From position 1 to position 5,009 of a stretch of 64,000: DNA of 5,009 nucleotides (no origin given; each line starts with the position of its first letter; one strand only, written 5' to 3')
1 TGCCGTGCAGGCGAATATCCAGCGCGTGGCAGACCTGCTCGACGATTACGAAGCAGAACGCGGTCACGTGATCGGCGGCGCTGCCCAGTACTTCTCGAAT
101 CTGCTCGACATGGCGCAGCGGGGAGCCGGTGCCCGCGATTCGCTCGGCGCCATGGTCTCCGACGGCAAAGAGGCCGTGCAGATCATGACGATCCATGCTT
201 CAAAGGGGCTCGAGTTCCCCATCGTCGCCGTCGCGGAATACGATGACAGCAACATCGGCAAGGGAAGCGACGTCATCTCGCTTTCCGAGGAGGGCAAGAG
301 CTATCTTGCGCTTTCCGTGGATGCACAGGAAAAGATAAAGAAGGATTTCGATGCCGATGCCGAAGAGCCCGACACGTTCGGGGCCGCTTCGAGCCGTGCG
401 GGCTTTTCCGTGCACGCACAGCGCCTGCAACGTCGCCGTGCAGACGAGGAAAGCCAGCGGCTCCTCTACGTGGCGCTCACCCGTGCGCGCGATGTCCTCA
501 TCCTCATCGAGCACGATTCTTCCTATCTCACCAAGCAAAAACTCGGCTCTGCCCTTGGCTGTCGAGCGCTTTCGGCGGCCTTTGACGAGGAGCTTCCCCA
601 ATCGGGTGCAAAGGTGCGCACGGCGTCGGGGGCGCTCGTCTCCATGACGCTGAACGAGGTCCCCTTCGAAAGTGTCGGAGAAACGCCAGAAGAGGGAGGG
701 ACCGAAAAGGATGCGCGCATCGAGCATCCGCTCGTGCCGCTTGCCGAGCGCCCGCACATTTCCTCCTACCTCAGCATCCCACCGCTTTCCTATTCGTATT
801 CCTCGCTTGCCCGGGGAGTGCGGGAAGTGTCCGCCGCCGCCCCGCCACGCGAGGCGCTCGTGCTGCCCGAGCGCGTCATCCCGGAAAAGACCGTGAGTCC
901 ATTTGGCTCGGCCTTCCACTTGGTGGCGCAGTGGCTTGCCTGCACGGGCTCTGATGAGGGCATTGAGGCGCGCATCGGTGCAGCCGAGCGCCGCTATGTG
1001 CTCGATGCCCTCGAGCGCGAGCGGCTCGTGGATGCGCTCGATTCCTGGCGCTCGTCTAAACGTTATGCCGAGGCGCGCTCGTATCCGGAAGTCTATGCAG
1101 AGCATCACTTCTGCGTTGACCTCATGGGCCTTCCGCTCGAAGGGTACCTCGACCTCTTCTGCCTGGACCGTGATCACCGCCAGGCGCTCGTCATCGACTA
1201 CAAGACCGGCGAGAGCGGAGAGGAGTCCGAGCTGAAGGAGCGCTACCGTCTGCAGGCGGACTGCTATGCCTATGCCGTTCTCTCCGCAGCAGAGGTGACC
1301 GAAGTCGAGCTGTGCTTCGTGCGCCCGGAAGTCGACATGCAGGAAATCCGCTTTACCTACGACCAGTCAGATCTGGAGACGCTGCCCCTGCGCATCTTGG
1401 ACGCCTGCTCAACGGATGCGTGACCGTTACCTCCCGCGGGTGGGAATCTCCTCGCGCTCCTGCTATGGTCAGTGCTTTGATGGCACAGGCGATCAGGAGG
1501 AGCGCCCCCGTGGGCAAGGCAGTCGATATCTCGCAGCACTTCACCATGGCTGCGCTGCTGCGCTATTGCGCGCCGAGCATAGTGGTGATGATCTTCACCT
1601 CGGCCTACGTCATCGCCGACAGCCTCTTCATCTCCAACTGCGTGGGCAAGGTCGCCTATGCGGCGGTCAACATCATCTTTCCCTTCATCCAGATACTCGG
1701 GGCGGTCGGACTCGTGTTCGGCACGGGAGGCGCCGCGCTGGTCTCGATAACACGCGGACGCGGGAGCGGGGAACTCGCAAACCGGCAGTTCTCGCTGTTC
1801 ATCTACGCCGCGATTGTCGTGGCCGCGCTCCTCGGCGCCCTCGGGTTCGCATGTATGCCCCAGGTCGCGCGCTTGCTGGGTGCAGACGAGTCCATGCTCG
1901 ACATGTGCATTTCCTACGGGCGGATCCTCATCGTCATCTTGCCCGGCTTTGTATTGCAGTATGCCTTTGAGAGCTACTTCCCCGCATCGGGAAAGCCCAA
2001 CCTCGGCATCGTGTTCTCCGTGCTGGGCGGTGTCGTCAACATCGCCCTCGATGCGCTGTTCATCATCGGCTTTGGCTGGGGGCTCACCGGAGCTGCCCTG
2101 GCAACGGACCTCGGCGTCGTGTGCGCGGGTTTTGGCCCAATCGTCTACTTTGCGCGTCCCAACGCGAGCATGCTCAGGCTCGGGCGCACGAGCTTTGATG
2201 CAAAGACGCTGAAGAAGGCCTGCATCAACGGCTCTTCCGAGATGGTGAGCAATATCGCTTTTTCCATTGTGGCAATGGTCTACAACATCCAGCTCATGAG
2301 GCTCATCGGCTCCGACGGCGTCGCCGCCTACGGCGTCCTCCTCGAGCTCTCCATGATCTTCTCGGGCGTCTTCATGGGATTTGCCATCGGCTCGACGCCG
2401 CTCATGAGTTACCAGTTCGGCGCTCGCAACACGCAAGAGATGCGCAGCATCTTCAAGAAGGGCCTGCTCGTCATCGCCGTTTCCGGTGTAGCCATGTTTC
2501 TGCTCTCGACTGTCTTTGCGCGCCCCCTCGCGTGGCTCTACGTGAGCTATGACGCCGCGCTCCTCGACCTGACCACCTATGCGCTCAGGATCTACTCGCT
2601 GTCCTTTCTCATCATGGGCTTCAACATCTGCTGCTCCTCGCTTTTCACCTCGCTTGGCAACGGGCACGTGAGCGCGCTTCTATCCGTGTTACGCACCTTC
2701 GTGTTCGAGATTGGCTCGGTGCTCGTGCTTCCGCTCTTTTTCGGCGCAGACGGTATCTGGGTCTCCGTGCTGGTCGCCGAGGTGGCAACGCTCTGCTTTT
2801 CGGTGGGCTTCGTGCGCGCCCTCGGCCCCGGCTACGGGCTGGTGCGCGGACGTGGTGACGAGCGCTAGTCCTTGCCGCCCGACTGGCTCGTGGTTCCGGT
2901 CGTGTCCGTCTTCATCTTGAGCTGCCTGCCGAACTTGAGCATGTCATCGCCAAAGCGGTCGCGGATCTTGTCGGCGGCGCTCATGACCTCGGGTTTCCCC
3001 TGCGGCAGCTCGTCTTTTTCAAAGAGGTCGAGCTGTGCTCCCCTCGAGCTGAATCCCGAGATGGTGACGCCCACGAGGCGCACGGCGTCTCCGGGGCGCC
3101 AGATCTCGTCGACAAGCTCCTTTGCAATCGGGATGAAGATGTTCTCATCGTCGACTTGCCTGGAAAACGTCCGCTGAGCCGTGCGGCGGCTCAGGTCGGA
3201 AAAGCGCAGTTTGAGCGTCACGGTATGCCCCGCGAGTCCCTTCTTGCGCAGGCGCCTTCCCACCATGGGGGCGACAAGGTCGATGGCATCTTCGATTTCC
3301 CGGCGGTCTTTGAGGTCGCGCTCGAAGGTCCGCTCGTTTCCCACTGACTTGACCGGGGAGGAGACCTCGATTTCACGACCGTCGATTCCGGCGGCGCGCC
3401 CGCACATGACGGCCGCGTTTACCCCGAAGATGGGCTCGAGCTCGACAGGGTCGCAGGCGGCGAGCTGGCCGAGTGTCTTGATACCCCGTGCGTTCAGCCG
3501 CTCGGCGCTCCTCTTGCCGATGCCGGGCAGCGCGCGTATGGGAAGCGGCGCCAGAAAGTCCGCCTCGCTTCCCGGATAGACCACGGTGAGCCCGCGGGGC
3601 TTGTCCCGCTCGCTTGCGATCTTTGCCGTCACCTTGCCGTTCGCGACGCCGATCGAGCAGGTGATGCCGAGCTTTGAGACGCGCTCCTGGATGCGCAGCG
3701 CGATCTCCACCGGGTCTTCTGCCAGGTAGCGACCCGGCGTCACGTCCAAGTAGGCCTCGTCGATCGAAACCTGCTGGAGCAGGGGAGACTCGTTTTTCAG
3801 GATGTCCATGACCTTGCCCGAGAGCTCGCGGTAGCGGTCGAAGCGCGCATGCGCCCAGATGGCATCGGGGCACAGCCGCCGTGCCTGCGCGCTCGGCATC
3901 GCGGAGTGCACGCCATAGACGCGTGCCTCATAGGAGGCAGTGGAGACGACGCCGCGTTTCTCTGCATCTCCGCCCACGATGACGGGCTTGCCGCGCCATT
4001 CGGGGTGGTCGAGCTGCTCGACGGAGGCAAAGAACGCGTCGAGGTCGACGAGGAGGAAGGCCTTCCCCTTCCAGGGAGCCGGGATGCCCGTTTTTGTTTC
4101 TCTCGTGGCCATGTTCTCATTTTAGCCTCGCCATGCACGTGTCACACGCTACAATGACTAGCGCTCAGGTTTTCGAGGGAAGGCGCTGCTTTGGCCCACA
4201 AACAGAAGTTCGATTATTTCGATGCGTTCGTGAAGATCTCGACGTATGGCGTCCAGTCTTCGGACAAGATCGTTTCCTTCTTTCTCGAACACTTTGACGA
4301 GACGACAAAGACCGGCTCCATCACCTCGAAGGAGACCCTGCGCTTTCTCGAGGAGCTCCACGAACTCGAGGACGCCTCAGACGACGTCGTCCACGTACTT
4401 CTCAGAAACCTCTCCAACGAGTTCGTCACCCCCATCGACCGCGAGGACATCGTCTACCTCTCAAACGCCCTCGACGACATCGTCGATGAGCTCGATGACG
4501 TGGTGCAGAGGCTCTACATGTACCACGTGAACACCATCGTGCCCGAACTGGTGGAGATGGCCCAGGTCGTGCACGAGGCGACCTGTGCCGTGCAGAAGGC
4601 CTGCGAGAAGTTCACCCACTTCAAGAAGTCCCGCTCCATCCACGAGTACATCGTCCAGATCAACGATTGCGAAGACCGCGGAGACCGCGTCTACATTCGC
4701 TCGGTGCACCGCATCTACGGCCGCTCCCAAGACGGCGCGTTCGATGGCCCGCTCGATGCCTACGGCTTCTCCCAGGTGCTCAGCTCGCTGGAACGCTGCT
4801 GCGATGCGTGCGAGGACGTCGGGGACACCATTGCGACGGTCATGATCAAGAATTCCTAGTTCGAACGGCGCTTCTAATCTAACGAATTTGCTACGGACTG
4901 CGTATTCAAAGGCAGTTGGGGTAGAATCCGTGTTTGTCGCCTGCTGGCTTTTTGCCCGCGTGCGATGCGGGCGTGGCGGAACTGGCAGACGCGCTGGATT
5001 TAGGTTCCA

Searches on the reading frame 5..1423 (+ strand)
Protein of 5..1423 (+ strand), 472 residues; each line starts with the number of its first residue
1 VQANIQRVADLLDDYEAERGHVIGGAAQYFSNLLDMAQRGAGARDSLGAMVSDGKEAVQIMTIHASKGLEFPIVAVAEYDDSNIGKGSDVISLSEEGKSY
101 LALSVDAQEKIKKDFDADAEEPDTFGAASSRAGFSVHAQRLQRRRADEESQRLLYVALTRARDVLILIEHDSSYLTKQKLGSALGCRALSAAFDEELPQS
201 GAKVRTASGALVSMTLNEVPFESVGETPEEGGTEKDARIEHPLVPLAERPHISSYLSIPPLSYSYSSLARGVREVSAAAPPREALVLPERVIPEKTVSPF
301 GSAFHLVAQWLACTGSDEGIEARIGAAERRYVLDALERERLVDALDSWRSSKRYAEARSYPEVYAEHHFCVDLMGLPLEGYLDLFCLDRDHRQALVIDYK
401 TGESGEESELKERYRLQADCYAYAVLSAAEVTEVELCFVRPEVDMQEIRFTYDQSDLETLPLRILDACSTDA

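Call 8: search_protein_families(library=pfam, proteins=[window:5-1423:+])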
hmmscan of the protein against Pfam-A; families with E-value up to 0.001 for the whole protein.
window:5-1423:+ (472 aa): 3 families
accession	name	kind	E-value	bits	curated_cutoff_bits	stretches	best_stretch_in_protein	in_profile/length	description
PF13361.12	UvrD_C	-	6.6e-15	55.8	25.6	1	4-170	240-348/350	UvrD-like helicase C-terminal domain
PF12705.13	PDDEXK_1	-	2.4e-11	44.5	22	1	287-439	25-189/247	PD-(D/E)XK nuclease superfamily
PF13538.12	UvrD_C_2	-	1.1e-09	38.5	27.4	0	145-168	29-52/52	UvrD-like helicase C-terminal domain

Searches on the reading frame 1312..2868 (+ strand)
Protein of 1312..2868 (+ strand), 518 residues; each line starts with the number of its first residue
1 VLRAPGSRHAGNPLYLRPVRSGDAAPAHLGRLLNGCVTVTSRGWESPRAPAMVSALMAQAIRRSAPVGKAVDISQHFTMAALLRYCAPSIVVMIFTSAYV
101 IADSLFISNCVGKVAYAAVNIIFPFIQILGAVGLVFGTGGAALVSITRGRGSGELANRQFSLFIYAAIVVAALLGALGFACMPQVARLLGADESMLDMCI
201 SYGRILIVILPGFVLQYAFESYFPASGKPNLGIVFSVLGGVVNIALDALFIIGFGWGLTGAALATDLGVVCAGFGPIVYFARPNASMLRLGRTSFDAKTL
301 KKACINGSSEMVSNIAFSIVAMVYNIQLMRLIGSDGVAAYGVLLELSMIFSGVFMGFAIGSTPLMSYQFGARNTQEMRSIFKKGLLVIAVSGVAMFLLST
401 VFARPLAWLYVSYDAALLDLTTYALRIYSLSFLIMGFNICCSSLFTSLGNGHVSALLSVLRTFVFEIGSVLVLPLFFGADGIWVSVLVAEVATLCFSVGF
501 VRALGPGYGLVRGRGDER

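Call 8: search_protein_families(library=pfam, proteins=[window:1312-2868:+])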
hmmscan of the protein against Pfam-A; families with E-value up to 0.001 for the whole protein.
window:1312-2868:+ (518 aa): 1 family
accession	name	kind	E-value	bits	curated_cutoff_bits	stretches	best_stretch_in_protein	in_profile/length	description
PF01554.23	MatE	-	3.1e-40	137.9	24.9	2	311-467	3-156/161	MatE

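Call 38: find_encoding_contigs(protein=window:1312-2868:+, flank=10000, max_places=3)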
Protein window:1312-2868:+ (518 aa): no gene with exactly this product is on record in the collection.

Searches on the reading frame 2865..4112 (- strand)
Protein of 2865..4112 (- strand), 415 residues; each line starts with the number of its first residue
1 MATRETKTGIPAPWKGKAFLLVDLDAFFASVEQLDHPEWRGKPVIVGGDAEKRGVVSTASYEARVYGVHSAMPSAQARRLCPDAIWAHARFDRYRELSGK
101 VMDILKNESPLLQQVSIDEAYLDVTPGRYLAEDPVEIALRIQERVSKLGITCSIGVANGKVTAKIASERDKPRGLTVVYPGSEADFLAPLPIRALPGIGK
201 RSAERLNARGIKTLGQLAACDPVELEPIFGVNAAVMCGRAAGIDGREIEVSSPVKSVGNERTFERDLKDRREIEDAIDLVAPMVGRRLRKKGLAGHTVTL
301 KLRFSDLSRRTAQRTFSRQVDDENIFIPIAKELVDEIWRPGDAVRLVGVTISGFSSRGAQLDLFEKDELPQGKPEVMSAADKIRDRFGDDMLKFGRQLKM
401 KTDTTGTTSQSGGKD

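Call 8: search_protein_families(library=pfam, proteins=[window:2865-4112:-])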
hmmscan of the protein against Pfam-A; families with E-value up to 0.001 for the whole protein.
window:2865-4112:- (415 aa): 5 families
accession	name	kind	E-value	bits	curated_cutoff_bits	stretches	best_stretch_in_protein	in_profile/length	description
PF00817.25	IMS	-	3.4e-46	157.3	23.2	1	22-168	1-148/148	impB/mucB/samB family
PF11799.13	IMS_C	-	9e-29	100.5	20.7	1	255-363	2-109/109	impB/mucB/samB family C-terminal domain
PF11798.14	IMS_HHH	-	2.4e-08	34.2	24.4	1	180-211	1-32/32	IMS family HHH motif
PF21999.2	IMS_HHH_1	-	4.5e-05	24.3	27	1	194-231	2-39/53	DNA polymerase-iota, thumb domain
PF14520.12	HHH_5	-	0.00087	20.2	27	0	195-231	7-43/57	Helix-hairpin-helix domain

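Call 40: find_encoding_contigs(protein=window:2865-4112:-, flank=10000, max_places=2)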
Protein window:2865-4112:- (415 aa): 5 contigs read that carry it; 2 places shown.
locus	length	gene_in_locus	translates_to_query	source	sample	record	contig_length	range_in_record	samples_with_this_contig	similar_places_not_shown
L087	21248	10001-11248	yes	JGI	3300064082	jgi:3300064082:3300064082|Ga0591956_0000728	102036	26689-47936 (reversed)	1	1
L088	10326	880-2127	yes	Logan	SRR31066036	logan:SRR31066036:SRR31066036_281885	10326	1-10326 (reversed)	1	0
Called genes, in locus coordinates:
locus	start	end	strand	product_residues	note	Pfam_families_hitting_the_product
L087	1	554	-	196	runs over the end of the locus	PF02525:Flavodoxin_2, PF03358:FMN_red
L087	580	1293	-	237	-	PF00731:AIRC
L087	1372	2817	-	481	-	PF00083:Sugar_tr, PF07690:MFS_1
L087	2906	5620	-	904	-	PF00133:tRNA-synt_1, PF09334:tRNA-synt_1g, PF13603:tRNA-synt_1_2 (faint), PF09334:tRNA-synt_1g, PF08264:Anticodon_1, PF10458:Val_tRNA-synt_C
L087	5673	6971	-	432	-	PF06689:zf-C4_ClpX, PF01078:Mg_chelatase (faint), PF07724:AAA_2, PF00004:AAA, PF07728:AAA_5 (faint), PF10431:ClpB_D2-small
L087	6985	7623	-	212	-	PF00574:CLP_protease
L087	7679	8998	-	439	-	PF05697:Trigger_N, PF05698:Trigger_C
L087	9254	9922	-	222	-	PF01865:PhoU_div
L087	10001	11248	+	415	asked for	PF00817:IMS, PF11798:IMS_HHH, PF11799:IMS_C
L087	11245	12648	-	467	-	PF01554:MatE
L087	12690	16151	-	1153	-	PF00580:UvrD-helicase, PF13245:AAA_19, PF13361:UvrD_C, PF13538:UvrD_C_2 (faint), PF12705:PDDEXK_1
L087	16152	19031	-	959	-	PF12705:PDDEXK_1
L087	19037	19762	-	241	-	PF02146:SIR2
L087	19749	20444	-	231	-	PF00702:Hydrolase, PF12710:HAD (weak), PF13419:HAD_2, PF13242:Hydrolase_like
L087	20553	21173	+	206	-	PF02545:Maf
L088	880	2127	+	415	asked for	PF00817:IMS, PF11798:IMS_HHH, PF11799:IMS_C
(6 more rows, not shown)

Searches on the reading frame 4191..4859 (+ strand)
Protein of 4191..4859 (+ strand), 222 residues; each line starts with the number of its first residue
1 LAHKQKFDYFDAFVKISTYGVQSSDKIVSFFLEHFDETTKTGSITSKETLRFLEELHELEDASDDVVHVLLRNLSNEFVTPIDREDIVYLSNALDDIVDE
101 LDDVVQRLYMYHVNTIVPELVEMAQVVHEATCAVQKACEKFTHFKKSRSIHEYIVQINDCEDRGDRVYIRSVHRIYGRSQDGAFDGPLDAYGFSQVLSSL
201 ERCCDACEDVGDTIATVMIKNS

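Call 8: search_protein_families(library=pfam, proteins=[window:4191-4859:+])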
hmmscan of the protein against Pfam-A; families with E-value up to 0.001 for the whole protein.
window:4191-4859:+ (222 aa): 1 family
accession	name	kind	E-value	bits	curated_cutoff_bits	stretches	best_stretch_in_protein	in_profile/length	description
PF01865.21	PhoU_div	-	5.7e-20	72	24.4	1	39-219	34-213/214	Protein of unknown function DUF47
